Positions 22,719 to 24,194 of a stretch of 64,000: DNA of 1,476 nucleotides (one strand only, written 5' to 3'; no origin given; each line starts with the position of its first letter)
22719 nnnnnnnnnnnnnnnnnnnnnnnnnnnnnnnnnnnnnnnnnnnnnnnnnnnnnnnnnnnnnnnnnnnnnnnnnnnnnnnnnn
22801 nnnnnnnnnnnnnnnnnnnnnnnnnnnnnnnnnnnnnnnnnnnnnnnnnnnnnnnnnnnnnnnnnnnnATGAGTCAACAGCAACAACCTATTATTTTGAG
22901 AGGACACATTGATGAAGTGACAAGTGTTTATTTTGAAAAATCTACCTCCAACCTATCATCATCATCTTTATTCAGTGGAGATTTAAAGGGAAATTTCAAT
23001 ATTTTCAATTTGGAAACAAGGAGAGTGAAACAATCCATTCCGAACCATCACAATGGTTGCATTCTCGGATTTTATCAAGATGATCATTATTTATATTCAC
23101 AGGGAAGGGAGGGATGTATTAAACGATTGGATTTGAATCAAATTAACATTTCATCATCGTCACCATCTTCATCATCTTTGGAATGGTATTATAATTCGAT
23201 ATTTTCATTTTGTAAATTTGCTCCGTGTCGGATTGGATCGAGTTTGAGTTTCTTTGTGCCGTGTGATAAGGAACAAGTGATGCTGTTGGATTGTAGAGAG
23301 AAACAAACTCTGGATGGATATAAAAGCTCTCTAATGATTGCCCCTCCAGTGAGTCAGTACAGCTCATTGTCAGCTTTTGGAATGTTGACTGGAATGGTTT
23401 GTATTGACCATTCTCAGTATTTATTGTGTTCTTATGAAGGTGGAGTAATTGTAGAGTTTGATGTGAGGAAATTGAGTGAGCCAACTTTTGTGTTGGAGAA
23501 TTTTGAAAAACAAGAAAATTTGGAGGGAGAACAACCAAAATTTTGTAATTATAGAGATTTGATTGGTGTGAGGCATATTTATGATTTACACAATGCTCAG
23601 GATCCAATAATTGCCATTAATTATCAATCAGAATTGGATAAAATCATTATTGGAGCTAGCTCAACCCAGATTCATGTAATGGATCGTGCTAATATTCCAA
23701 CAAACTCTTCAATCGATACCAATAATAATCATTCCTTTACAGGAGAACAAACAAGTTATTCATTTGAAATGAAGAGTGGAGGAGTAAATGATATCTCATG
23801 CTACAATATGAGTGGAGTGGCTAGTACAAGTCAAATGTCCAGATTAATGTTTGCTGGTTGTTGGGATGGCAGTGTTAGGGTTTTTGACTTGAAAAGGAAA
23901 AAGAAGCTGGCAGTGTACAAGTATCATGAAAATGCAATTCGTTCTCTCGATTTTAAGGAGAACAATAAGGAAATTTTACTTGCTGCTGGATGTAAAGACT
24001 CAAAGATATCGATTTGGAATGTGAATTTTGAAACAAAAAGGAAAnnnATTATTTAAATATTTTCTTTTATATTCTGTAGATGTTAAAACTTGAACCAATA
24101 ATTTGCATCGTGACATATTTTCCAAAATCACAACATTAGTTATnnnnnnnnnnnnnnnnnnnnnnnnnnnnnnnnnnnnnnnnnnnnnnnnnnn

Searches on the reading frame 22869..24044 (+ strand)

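Call 71: search_protein_families(library=pfam, proteins=[window:22869-24044:+], max_evalue=0.01)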
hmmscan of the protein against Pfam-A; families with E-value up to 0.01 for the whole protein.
window:22869-24044:+ (392 aa): 28 families (the best 25 are shown)
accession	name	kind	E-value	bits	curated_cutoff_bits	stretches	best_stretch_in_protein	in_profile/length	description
PF25173.1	Beta-prop_WDR3_1st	-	3.5e-16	59.9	154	1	320-388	37-103/184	WDR3 first beta-propeller domain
PF24807.1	WD40_CDC20-Fz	-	7.8e-15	55.4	200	1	234-389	41-213/292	CDC20/Fizzy WD40 domain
PF25171.1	Beta-prop_WDR36-Utp21_1st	-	3.9e-14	53.1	80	2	235-384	141-264/266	WDR36/Utp21 first beta-propeller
PF25174.1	Beta-prop_THOC3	-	3e-12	46.5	305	1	321-386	138-201/272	THOC3 beta-propeller domain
PF00400.38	WD40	-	5.5e-12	46.1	27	1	345-384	2-39/39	WD domain, G-beta repeat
PF24796.1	WDR55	-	2.1e-09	37.3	200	1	325-386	108-167/296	WDR55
PF24814.1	WD40_Prp19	-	3e-09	36.8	320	1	324-386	19-79/281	Prp19 WD40 domain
PF25172.1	Beta-prop_WDR3_2nd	-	4.3e-09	36.5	140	1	324-388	50-112/293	WDR3 second beta-propeller domain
PF23393.2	Beta-prop_WDR90_POC16_2nd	-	9e-09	35.4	60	1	323-385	47-107/291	WDR90/POC16, second beta-propeller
PF23409.1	Beta-prop_EML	-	9.4e-09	35.6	88.2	1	29-91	165-229/267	Echinoderm microtubule-associated protein first beta-propeller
PF24817.1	WD40_WDHD1_1st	-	3.2e-08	33.5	109.9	1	320-387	94-159/291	WDHD1 first WD40 domain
PF23414.1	Beta-prop_EML_2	-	4e-08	33.4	90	1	319-387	46-112/266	Echinoderm microtubule-associated protein second beta-propeller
PF24782.2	WD40_MABP1-WDR62_2nd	-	8.1e-08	32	290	1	320-386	96-163/341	MABP1/WDR62 second WD40 domain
PF23389.1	Beta-prop_WDR19_1st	-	3.1e-07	30.2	27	1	316-389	85-155/325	WDR19 first beta-propeller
PF23419.2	WD40_RFWD3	-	1.8e-05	24.7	47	0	351-384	59-91/337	E3 ubiquitin-protein ligase RFWD3 WD40 domain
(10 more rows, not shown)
